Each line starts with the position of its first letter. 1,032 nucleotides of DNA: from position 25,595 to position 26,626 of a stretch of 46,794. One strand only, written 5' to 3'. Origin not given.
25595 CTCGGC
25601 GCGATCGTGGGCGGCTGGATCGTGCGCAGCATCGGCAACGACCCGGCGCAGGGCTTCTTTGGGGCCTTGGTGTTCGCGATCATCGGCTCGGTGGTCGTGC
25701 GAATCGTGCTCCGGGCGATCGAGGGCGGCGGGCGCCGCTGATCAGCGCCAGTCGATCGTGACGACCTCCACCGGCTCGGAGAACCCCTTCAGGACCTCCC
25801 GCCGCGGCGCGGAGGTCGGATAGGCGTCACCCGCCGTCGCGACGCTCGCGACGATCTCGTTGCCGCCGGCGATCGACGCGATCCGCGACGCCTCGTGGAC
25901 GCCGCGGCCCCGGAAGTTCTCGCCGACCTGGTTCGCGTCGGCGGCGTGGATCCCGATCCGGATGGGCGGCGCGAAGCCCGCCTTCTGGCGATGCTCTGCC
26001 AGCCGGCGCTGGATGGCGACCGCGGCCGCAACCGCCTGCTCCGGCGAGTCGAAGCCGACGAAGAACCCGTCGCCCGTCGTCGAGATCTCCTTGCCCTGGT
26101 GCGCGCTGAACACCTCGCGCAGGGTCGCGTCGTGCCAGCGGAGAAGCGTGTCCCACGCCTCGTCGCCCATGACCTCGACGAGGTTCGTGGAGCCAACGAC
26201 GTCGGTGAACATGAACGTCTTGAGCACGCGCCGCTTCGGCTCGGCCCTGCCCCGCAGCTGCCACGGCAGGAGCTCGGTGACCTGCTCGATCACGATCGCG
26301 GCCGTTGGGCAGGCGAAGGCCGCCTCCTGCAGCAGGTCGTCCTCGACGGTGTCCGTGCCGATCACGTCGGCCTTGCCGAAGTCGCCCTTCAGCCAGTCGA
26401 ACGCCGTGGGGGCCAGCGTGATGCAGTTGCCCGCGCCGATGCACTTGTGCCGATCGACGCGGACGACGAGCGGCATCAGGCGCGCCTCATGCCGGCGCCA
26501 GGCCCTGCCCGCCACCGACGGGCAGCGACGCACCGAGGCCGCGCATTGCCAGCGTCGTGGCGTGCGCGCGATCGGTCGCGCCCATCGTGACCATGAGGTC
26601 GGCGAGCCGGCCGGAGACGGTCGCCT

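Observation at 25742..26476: Ferredoxin module fused to a class III nucleotide cyclase with an Asn-to-His change at the transition-state position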

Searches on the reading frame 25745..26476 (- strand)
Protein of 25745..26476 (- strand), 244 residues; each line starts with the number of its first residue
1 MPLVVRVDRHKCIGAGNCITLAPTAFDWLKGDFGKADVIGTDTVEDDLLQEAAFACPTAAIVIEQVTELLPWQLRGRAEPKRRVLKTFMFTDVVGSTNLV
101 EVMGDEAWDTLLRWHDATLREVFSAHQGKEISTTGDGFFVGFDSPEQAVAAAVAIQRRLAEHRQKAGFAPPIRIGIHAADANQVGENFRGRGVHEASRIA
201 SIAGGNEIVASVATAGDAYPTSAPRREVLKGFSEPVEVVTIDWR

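Call 4: search_protein_families(library=pfam, proteins=[window:25745-26476:-], max_evalue=0.01)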
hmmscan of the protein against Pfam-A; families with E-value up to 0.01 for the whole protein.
window:25745-26476:- (244 aa): 3 families
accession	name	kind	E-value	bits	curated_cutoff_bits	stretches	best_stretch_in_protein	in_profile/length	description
PF13370.11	Fer4_13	-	5.6e-09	37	24.5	1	7-61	1-56/58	4Fe-4S single cluster domain of Ferredoxin I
PF13459.11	Fer4_15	-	6.1e-09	36.9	22.4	1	5-63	1-66/66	4Fe-4S single cluster domain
PF00211.25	Guanylate_cyc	-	3.5e-07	30.4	21.9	1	87-208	10-145/183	Adenylate and Guanylate cyclase catalytic domain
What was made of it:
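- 25742..26476 (-): Ferredoxin-cyclase gene (244 aa plus stop codon). Pfam Fer4_13/Fer4_15 plus Guanylate_cyc (call 4).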

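Call 5: search_solved_structures(query=window:25745-26476:-, max_evalue=1, show_alignments=5)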
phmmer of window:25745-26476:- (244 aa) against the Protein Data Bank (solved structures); distinct sequences matched with E-value up to 1: 23.
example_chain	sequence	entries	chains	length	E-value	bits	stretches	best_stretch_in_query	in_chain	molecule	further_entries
4wp3_A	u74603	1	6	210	3.9e-21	78.6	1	76-233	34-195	Ma1120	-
4wp8_A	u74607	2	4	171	1.5e-20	76.8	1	88-233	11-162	Ma1120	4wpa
4wp9_A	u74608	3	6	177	1.6e-20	76.6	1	88-233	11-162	Ma1120 | Cyclase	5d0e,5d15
5d0g_A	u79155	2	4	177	5.8e-20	74.8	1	88-233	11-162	Cyclase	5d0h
1ybt_A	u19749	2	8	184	1.6e-18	70.1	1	82-217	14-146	hydrolase, alpha/beta hydrolase fold family | lipJ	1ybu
1rof_A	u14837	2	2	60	8.3e-07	31.7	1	4-65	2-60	FERREDOXIN | FERREDOXIN(A)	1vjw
2z8q_A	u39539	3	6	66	8.7e-05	25.1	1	5-65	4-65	Ferredoxin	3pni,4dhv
1fx4_A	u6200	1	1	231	0.00012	24.7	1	86-156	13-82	RECEPTOR-TYPE ADENYLATE CYCLASE GRESAG 4.3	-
1fx2_A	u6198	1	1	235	0.00013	24.6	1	86-160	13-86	RECEPTOR-TYPE ADENYLATE CYCLASE GRESAG 4.1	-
1siz_A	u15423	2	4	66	0.00016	24.3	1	5-65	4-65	Ferredoxin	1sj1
4id8_A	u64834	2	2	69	0.00019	24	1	3-63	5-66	Putative ferredoxin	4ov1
3mr7_A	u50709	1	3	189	0.0002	23.9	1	87-208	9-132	Adenylate/guanylate cyclase/hydrolase, alpha/beta fold family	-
1dwl_A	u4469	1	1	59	0.00025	23.6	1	6-62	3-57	FERREDOXIN I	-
3r5g_A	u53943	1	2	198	0.0017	20.9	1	76-240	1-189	CyaB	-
1wc0_A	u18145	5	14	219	0.002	20.7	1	77-207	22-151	ADENYLATE CYCLASE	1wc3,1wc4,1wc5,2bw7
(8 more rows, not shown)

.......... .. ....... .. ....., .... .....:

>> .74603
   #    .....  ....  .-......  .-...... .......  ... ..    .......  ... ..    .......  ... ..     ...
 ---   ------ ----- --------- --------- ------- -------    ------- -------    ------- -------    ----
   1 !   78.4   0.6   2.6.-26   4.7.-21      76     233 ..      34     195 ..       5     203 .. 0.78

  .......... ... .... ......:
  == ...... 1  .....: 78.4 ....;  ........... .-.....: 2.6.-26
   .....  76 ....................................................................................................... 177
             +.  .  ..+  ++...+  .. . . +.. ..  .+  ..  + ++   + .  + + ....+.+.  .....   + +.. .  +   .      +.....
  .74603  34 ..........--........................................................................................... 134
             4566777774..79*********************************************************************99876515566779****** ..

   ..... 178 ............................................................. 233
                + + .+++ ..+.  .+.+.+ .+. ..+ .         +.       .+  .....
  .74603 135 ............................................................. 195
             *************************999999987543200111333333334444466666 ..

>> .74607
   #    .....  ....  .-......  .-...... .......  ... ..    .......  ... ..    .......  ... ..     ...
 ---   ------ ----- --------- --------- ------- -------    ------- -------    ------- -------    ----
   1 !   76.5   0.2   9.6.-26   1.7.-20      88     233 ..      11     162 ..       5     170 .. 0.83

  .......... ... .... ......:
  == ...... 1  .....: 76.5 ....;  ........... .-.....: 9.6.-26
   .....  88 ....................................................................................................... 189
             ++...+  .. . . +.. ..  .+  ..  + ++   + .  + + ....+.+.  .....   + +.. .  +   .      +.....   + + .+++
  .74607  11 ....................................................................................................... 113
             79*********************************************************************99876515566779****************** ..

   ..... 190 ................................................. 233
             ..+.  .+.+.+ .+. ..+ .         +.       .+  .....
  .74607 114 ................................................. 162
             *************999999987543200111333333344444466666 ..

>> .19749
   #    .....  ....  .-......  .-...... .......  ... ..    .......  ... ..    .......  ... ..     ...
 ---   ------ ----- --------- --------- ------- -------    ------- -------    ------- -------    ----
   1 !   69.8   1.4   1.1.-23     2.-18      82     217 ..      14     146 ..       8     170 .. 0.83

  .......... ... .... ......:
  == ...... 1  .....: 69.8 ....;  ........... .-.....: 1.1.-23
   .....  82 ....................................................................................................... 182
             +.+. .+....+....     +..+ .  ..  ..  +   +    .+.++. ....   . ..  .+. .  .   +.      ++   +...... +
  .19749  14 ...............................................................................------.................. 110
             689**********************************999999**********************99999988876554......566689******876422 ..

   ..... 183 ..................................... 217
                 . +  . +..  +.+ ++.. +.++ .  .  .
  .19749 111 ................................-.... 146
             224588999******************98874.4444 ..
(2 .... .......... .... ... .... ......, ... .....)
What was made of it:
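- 25895..25897 (-): Codon of His194, the canonical Asn transition-state position (four residues before R198). Aligns with the His of Rv1900c and with Ala164 of Ma1120 (call 5).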

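Call 6: find_homologous_proteins(query=window:25745-26476:-, max_evalue=0.001)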
Query window:25745-26476:- (244 aa): 2296 proteins with E <= 0.001 among 3982 candidates; the best 120 are listed.
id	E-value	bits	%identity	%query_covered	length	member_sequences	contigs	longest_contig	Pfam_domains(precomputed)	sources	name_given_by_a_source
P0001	1.8e-159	546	100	100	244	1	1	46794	PF00211.26,PF13459.12,PF13370.12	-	-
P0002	1.2e-157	540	99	100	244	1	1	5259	PF00211.26,PF13459.12,PF13370.12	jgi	jgi:class 3 adenylate cyclase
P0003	4.1e-157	539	99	100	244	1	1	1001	PF00211.26,PF13459.12,PF13370.12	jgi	jgi:class 3 adenylate cyclase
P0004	1.0e-151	521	95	100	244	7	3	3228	PF00211.26,PF13459.12,PF13370.12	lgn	-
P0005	3.7e-149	513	91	100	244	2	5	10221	PF00211.26,PF13459.12,PF13370.12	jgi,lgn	jgi:class 3 adenylate cyclase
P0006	1.5e-146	504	92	100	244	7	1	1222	PF00211.26,PF13459.12,PF13370.12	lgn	-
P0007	9.5e-145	498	88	100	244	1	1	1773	PF00211.26,PF13459.12,PF13370.12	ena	-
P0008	3.7e-144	496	90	100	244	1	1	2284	PF00211.26,PF13459.12,PF13370.12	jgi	jgi:class 3 adenylate cyclase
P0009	5.1e-144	496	87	100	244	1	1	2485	PF00211.26,PF13459.12,PF13370.12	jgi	jgi:class 3 adenylate cyclase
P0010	2.6e-143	493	87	100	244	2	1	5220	PF06902.17,PF00211.26,PF13459.12,PF13370.12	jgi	jgi:class 3 adenylate cyclase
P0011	9.1e-143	492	87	100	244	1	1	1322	PF00211.26,PF13459.12,PF13370.12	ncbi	-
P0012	2.5e-142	490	89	100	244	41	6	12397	PF00211.26,PF13459.12,PF13370.12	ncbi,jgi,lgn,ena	jgi:class 3 adenylate cyclase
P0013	2.8e-142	490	86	100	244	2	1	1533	PF00211.26,PF13459.12,PF13370.12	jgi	jgi:class 3 adenylate cyclase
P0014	3.2e-142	490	87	100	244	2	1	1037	PF00211.26,PF13459.12,PF13370.12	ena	-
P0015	3.2e-142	490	89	100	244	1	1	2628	PF00211.26,PF13459.12,PF13370.12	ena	-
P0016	3.6e-142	490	86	100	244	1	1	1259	PF00211.26,PF13459.12,PF13370.12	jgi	jgi:class 3 adenylate cyclase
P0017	3.8e-142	490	88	100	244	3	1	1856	PF00211.26,PF13459.12,PF13370.12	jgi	jgi:class 3 adenylate cyclase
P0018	4.5e-142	489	89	100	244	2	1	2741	PF00211.26,PF13459.12,PF13370.12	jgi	jgi:class 3 adenylate cyclase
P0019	2.3e-141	487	87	100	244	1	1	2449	PF00211.26,PF13459.12,PF13370.12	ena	-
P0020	4.5e-141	486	86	100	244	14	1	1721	PF00211.26,PF13459.12,PF13370.12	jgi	jgi:class 3 adenylate cyclase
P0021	1.1e-140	485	86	100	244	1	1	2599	PF00211.26,PF13459.12,PF13370.12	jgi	jgi:class 3 adenylate cyclase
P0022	2.2e-140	484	86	100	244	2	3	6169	PF00211.26,PF13459.12,PF13370.12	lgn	-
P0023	2.2e-139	481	86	100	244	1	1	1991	PF00211.26,PF13459.12,PF13370.12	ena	-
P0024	3.1e-139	480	87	100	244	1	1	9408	PF00211.26,PF13459.12,PF13370.12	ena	-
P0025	3.9e-139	480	85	100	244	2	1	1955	PF00211.26,PF13459.12,PF13370.12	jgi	jgi:class 3 adenylate cyclase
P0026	2.7e-138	477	85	100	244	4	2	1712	PF00211.26,PF13459.12,PF13370.12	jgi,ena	jgi:class 3 adenylate cyclase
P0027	5.6e-137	473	84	100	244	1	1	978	PF00211.26,PF13459.12,PF13370.12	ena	-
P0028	1.2e-136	472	82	100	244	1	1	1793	PF00211.26,PF13459.12,PF13370.12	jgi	-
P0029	1.2e-136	472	84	100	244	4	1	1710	PF00211.26,PF13459.12,PF13370.12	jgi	jgi:class 3 adenylate cyclase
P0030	1.5e-136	471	83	100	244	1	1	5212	PF00211.26,PF13459.12,PF13370.12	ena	-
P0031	1.7e-136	471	84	100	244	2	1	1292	PF00211.26,PF13459.12,PF13370.12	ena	-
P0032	2.2e-136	471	83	100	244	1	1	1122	PF00211.26,PF13459.12,PF13370.12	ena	-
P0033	2.4e-136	471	83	99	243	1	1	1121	PF00211.26,PF13459.12,PF13370.12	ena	-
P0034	2.5e-136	471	83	100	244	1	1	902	PF00211.26,PF13459.12,PF13370.12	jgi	jgi:class 3 adenylate cyclase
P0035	2.9e-136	470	83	100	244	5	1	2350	PF00211.26,PF13459.12,PF13370.12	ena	-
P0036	3.8e-136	470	84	100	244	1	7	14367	PF00211.26,PF13459.12,PF13370.12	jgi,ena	jgi:class 3 adenylate cyclase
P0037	6.8e-136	469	82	100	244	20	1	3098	PF00211.26,PF13459.12,PF13370.12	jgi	-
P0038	9.6e-136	469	84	100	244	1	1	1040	PF00211.26,PF13459.12,PF13370.12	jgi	jgi:class 3 adenylate cyclase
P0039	1.2e-135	468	84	100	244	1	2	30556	PF00211.26,PF13459.12,PF13370.12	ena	-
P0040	1.4e-135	468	83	100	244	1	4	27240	PF00211.26,PF13459.12,PF13370.12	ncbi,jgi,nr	ncbi:MAG TPA: adenylate/guanylate cyclase domain-containing protein [Patescibacteria group bacterium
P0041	1.7e-135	468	84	100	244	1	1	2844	PF00211.26,PF13459.12,PF13370.12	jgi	jgi:class 3 adenylate cyclase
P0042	2.0e-135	468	82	100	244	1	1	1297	PF00211.26,PF13459.12,PF13370.12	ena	-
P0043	2.1e-135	468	83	100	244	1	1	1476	PF00211.26,PF13459.12,PF13370.12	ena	-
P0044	3.5e-135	467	83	100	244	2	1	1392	PF00211.26,PF13459.12,PF13370.12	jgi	jgi:class 3 adenylate cyclase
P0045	3.6e-135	467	84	100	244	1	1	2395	PF00211.26,PF13459.12,PF13370.12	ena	-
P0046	4.2e-135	467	84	100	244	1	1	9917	PF00211.26,PF13459.12,PF13370.12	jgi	jgi:class 3 adenylate cyclase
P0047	4.3e-135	467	84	100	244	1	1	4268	PF00211.26,PF13459.12,PF13370.12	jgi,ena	-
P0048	4.7e-135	466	83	100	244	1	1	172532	PF00211.26,PF13459.12,PF13370.12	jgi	jgi:class 3 adenylate cyclase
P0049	5.5e-135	466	83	100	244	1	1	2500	PF00211.26,PF13459.12,PF13370.12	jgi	jgi:class 3 adenylate cyclase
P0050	7.5e-135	466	84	100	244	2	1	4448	PF00211.26,PF13459.12,PF13370.12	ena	-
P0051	1.0e-134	465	82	100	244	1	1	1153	PF00211.26,PF13459.12,PF13370.12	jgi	-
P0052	1.4e-134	465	82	100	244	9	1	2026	PF00211.26,PF13459.12,PF13370.12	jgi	jgi:class 3 adenylate cyclase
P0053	1.6e-134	465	84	98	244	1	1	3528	PF00211.26,PF13370.12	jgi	-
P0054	1.7e-134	465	83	100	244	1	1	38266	PF00211.26,PF13459.12,PF13370.12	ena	-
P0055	2.5e-134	464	82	100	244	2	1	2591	PF00211.26,PF13459.12,PF13370.12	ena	-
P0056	2.7e-134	464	83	100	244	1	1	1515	PF00211.26,PF13459.12,PF13370.12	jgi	jgi:class 3 adenylate cyclase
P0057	2.8e-134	464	82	100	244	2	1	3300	PF00211.26,PF13459.12,PF13370.12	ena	-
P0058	3.0e-134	464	83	100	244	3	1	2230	PF00211.26,PF13459.12,PF13370.12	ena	-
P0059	3.8e-134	463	82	100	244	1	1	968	PF00211.26,PF13459.12,PF13370.12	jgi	-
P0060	6.4e-134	463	82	100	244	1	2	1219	PF00211.26,PF13459.12,PF13370.12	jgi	-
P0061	7.1e-134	463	81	100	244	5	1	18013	PF00211.26,PF13459.12,PF13370.12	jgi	jgi:class 3 adenylate cyclase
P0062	1.1e-133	462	82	100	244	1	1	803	PF00211.26,PF13459.12,PF13370.12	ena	-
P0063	1.5e-133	462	82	100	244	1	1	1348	PF00211.26,PF13459.12,PF13370.12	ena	-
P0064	1.5e-133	461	82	100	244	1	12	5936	PF00211.26,PF13459.12,PF13370.12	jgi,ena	jgi:class 3 adenylate cyclase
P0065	1.6e-133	461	82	100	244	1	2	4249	PF00211.26,PF13459.12,PF13370.12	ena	-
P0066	1.7e-133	461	82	100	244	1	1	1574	PF00211.26,PF13459.12,PF13370.12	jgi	jgi:class 3 adenylate cyclase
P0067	2.0e-133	461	81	100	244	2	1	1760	PF00211.26,PF13459.12,PF13370.12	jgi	jgi:class 3 adenylate cyclase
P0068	2.2e-133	461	82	100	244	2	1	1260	PF00211.26,PF13459.12,PF13370.12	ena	-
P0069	2.7e-133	461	82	100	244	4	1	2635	PF00211.26,PF13459.12,PF13370.12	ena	-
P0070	3.3e-133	460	83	100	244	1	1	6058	PF00211.26,PF13459.12,PF13370.12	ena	-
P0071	6.7e-133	459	82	100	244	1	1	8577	PF00211.26,PF13459.12,PF13370.12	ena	-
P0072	2.5e-132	457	82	100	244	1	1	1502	PF00211.26,PF13459.12,PF13370.12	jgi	-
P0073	2.7e-132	457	79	100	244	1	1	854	PF00211.26,PF13459.12,PF13370.12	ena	-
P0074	3.6e-132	457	82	100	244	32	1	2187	PF00211.26,PF13459.12,PF13370.12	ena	-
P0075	4.0e-132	457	81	100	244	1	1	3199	PF00211.26,PF13459.12,PF13370.12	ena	-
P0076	6.0e-132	456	81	100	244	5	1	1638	PF00211.26,PF13459.12,PF13370.12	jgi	jgi:class 3 adenylate cyclase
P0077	8.4e-132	456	81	100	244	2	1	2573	PF00211.26,PF13459.12,PF13370.12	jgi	jgi:class 3 adenylate cyclase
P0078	8.7e-132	456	79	100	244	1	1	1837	PF00211.26,PF13459.12,PF13370.12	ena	-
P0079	1.1e-131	455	80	100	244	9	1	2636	PF00211.26,PF13459.12,PF13370.12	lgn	-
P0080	2.1e-131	454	82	100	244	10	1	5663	PF00211.26,PF13459.12,PF13370.12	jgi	jgi:class 3 adenylate cyclase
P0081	2.8e-131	454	82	100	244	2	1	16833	PF00211.26,PF13459.12,PF13370.12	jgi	jgi:class 3 adenylate cyclase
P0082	2.9e-131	454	81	100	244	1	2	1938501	PF00211.26,PF13459.12,PF13370.12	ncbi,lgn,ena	-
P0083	4.7e-131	453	80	100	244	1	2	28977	PF00211.26,PF13459.12,PF13370.12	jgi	jgi:class 3 adenylate cyclase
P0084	5.4e-131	453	81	100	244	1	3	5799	PF00211.26,PF13459.12,PF13370.12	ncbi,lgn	-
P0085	1.6e-130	452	80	100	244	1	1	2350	PF00211.26,PF13459.12,PF13370.12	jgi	-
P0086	1.7e-130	451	80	100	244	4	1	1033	PF00211.26,PF13459.12,PF13370.12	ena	-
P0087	1.8e-130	451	76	100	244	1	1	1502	PF00211.26,PF13370.12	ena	-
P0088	2.2e-130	451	80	100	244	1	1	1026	PF00211.26,PF13459.12,PF13370.12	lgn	-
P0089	2.6e-130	451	80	100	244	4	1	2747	PF00211.26,PF13459.12,PF13370.12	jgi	jgi:class 3 adenylate cyclase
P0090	7.6e-130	449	81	100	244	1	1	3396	PF00211.26,PF13459.12,PF13370.12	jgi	jgi:class 3 adenylate cyclase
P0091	1.4e-129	448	79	100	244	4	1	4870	PF00211.26,PF13459.12,PF13370.12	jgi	jgi:class 3 adenylate cyclase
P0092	3.2e-129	447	80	100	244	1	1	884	PF00211.26,PF13459.12,PF13370.12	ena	-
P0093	3.7e-129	447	79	100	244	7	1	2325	PF00211.26,PF13459.12,PF13370.12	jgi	jgi:class 3 adenylate cyclase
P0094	6.0e-129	446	79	100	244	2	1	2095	PF00211.26,PF13459.12,PF13370.12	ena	-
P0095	6.3e-129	446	79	100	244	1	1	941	PF00211.26,PF13459.12,PF13370.12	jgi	jgi:class 3 adenylate cyclase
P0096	1.1e-128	446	81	99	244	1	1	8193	PF00211.26,PF13459.12,PF13370.12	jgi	jgi:class 3 adenylate cyclase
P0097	1.1e-128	446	79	100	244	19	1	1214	PF00211.26,PF13459.12,PF13370.12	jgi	jgi:class 3 adenylate cyclase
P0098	1.3e-128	445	79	100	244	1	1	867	PF00211.26,PF13459.12,PF13370.12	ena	-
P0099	1.8e-128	445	78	100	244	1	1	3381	PF00211.26,PF13459.12,PF13370.12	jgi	jgi:class 3 adenylate cyclase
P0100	7.6e-128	443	78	100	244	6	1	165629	PF00211.26,PF13459.12,PF13370.12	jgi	jgi:class 3 adenylate cyclase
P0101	8.3e-128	443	78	100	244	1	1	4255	PF00211.26,PF13459.12,PF13370.12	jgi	jgi:class 3 adenylate cyclase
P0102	8.8e-128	443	79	100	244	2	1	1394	PF00211.26,PF13459.12,PF13370.12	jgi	jgi:class 3 adenylate cyclase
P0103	9.0e-128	443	78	100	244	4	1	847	PF00211.26,PF13459.12,PF13370.12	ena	-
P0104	2.4e-127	441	77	100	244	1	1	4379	PF00211.26,PF13370.12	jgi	jgi:class 3 adenylate cyclase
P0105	2.6e-127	441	77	100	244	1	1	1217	PF00211.26,PF13459.12,PF13370.12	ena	-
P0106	2.6e-127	441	80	100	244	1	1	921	PF00211.26,PF13459.12,PF13370.12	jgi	jgi:class 3 adenylate cyclase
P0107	4.0e-127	440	77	100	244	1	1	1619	PF00211.26,PF13459.12,PF13370.12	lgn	-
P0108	6.3e-127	440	76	100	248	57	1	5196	PF00211.26,PF13459.12,PF13370.12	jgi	jgi:class 3 adenylate cyclase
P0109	9.4e-127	439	77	100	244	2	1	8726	PF00211.26,PF13459.12,PF13370.12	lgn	-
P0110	9.8e-127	439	77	100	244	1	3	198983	PF00211.26,PF13459.12,PF13370.12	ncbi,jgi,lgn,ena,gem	jgi:class 3 adenylate cyclase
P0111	1.0e-126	439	78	100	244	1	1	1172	PF00211.26,PF13459.12,PF13370.12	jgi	jgi:class 3 adenylate cyclase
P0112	1.0e-126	439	77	100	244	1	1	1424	PF00211.26,PF13459.12,PF13370.12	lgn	-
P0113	1.1e-126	439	78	100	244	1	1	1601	PF00211.26,PF13459.12,PF13370.12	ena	-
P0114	1.1e-126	439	77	100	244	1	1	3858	PF00211.26,PF13459.12,PF13370.12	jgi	jgi:class 3 adenylate cyclase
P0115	1.2e-126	439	77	100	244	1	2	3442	PF00211.26,PF13459.12,PF13370.12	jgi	jgi:class 3 adenylate cyclase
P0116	1.2e-126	439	76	100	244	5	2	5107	PF00211.26,PF13459.12,PF13370.12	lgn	-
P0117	1.2e-126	439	79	100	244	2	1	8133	PF00211.26,PF13459.12,PF13370.12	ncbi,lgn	-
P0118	1.4e-126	439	78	100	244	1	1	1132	PF00211.26,PF13459.12,PF13370.12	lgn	-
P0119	1.6e-126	438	77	100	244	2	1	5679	PF00211.26,PF13459.12,PF13370.12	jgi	jgi:class 3 adenylate cyclase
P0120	2.0e-126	438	77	100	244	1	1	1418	PF00211.26,PF13459.12,PF13370.12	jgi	jgi:class 3 adenylate cyclase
